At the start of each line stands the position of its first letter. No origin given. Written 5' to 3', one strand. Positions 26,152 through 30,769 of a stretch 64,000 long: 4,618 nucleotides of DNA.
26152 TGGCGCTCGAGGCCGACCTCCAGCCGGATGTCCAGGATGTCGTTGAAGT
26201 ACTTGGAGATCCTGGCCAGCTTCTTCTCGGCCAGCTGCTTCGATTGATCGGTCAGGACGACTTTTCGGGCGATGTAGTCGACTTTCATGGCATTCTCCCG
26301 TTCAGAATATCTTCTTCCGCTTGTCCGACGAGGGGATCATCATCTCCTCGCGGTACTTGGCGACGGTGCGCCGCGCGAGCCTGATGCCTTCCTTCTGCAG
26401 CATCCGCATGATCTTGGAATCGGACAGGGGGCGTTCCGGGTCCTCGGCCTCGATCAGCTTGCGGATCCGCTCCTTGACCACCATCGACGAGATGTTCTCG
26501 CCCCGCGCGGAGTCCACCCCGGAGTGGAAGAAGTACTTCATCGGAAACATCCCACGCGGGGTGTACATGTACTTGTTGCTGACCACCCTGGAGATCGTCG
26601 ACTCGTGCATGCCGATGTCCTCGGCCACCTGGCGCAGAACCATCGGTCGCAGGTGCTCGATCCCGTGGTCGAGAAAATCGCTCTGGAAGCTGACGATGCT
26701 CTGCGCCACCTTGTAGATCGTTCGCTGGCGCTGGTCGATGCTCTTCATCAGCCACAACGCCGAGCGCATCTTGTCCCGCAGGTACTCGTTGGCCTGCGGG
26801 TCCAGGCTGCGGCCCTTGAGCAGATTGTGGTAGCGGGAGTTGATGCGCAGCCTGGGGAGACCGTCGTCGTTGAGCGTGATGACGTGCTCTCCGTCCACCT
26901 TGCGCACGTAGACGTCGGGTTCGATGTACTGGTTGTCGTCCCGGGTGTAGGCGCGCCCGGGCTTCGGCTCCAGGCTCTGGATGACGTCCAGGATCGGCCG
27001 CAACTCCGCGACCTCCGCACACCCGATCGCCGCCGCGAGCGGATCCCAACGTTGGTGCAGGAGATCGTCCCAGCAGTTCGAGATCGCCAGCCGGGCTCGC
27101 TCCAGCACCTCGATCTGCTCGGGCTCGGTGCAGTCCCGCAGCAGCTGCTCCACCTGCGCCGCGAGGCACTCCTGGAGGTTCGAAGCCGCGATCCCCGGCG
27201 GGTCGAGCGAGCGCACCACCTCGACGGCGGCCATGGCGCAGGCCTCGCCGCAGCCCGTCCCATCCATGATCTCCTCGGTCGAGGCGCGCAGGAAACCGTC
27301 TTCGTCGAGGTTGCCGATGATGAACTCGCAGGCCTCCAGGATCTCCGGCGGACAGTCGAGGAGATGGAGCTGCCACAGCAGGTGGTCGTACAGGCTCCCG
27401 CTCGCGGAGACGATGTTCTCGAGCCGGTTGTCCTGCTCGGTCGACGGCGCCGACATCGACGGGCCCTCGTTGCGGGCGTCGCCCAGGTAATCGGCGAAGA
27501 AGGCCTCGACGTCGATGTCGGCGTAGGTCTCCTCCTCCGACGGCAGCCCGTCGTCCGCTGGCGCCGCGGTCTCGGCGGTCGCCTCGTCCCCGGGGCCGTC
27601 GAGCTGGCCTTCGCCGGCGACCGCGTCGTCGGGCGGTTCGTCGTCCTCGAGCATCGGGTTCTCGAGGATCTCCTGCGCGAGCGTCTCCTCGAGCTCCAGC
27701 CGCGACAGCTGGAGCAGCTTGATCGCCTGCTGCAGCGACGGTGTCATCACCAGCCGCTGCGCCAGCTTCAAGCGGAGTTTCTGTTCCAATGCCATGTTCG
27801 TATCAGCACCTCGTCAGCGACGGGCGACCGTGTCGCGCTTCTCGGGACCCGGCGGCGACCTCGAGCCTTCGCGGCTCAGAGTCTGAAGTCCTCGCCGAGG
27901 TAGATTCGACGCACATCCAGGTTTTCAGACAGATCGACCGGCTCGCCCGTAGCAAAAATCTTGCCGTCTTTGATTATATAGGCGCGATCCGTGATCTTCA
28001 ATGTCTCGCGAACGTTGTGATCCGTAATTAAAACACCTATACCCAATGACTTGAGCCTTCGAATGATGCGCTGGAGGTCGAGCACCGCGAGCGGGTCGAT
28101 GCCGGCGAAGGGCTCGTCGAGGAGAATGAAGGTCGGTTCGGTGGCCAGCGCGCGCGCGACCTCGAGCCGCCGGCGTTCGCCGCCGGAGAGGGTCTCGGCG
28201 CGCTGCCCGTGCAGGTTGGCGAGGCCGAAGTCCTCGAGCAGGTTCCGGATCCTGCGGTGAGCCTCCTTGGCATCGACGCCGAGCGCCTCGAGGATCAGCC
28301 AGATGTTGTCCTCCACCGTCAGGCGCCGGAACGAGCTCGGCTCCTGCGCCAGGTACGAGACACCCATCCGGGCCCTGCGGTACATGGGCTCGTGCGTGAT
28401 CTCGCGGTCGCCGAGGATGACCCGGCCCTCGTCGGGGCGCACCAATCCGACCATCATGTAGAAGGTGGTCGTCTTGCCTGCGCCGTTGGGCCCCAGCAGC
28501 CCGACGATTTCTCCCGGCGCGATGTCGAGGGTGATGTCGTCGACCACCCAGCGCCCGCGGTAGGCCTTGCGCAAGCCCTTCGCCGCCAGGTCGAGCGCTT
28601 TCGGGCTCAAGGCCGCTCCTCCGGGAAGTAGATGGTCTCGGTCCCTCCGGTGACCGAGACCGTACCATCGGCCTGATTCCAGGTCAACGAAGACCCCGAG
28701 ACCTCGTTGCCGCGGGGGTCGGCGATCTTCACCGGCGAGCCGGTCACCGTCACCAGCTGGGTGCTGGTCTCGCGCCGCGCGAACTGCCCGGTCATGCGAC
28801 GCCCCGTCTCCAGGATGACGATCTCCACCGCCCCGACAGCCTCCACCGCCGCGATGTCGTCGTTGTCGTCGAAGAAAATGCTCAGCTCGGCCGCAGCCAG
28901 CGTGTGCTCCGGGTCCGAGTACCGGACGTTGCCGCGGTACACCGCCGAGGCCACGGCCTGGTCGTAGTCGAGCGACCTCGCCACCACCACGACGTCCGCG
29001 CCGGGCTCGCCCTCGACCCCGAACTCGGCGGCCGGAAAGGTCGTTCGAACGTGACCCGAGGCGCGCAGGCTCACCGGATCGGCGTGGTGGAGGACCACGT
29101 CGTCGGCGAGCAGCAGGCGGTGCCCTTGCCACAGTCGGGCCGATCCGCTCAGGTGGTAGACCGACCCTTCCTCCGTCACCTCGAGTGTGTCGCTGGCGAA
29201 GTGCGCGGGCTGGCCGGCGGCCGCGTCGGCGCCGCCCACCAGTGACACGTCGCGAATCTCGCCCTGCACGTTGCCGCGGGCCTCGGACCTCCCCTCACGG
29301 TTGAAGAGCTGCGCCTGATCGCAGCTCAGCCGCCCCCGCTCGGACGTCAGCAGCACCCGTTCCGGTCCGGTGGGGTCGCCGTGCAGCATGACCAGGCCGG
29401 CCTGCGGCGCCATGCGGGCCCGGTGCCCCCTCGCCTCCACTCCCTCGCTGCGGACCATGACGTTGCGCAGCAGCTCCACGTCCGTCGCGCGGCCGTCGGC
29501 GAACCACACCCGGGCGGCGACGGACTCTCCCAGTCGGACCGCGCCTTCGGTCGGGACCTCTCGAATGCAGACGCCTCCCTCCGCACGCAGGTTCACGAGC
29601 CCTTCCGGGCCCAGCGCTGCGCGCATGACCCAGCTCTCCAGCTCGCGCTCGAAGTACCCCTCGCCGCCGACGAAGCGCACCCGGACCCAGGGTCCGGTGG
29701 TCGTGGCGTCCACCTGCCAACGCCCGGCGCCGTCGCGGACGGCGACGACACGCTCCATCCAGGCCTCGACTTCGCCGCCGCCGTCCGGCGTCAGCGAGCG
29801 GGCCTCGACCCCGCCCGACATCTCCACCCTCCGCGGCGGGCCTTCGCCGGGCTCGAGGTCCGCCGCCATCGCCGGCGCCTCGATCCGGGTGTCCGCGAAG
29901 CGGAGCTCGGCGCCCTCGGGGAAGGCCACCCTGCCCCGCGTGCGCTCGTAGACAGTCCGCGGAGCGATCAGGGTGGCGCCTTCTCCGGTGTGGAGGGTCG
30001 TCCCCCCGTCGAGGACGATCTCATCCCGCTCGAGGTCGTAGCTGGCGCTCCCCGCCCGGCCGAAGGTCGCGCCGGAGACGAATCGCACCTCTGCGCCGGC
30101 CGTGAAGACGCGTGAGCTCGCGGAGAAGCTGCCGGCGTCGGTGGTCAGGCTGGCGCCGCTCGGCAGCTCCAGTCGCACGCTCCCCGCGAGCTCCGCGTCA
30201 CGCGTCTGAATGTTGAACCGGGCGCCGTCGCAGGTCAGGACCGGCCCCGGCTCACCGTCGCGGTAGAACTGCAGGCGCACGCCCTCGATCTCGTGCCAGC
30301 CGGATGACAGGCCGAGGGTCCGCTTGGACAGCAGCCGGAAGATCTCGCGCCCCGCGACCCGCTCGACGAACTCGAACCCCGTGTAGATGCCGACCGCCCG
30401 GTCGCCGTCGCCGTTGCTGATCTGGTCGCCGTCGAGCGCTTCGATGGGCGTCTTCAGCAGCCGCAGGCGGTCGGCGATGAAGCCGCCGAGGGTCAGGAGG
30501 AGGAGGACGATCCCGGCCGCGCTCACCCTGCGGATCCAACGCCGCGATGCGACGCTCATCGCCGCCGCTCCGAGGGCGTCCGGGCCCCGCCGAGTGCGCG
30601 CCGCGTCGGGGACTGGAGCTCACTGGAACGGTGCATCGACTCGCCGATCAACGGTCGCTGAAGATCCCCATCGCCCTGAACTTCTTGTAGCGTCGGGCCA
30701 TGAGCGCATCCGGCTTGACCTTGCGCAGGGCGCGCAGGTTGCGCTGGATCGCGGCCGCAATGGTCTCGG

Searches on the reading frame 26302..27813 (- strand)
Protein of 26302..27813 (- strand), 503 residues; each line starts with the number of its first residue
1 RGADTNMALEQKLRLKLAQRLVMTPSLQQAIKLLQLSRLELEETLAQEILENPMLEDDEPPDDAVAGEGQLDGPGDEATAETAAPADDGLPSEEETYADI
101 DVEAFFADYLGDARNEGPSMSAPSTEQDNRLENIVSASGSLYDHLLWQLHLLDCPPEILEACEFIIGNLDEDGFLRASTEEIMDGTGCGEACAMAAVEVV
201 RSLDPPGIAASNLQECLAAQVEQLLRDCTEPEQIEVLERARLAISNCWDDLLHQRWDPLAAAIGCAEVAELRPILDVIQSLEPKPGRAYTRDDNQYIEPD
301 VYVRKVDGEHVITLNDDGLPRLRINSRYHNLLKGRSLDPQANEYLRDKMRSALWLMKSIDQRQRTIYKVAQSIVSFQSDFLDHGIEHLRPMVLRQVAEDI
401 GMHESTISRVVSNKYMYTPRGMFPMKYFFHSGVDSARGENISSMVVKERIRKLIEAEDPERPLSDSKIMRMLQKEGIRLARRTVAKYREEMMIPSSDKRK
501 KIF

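Call 44: search_protein_families(library=pfam, proteins=[window:26302-27813:-], max_evalue=0.0001)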
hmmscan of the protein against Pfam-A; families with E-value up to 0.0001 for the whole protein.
window:26302-27813:- (503 aa): 3 families
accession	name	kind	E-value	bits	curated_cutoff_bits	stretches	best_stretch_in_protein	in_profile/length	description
PF04552.19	Sigma54_DBD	-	1.6e-65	220.2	22.8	1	343-501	2-160/160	Sigma-54, DNA binding domain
PF04963.19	Sigma54_CBD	-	7.6e-55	186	22.9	1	131-328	2-185/185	Sigma-54 factor, core binding domain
PF00309.25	Sigma54_AID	-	1.4e-16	60.5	23.8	1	12-56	1-45/46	Sigma-54 factor, Activator interacting domain (AID)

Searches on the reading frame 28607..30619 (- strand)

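Call 44: search_protein_families(library=pfam, proteins=[window:28607-30619:-], max_evalue=0.0001)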
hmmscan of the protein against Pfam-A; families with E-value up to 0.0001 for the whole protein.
window:28607-30619:- (670 aa): 1 family
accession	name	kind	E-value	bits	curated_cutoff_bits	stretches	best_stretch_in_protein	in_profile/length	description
PF03968.19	LptD_N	-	4.3e-11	43.5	20.4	1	545-651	2-111/113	LptA/(LptD N-terminal domain) LPS transport protein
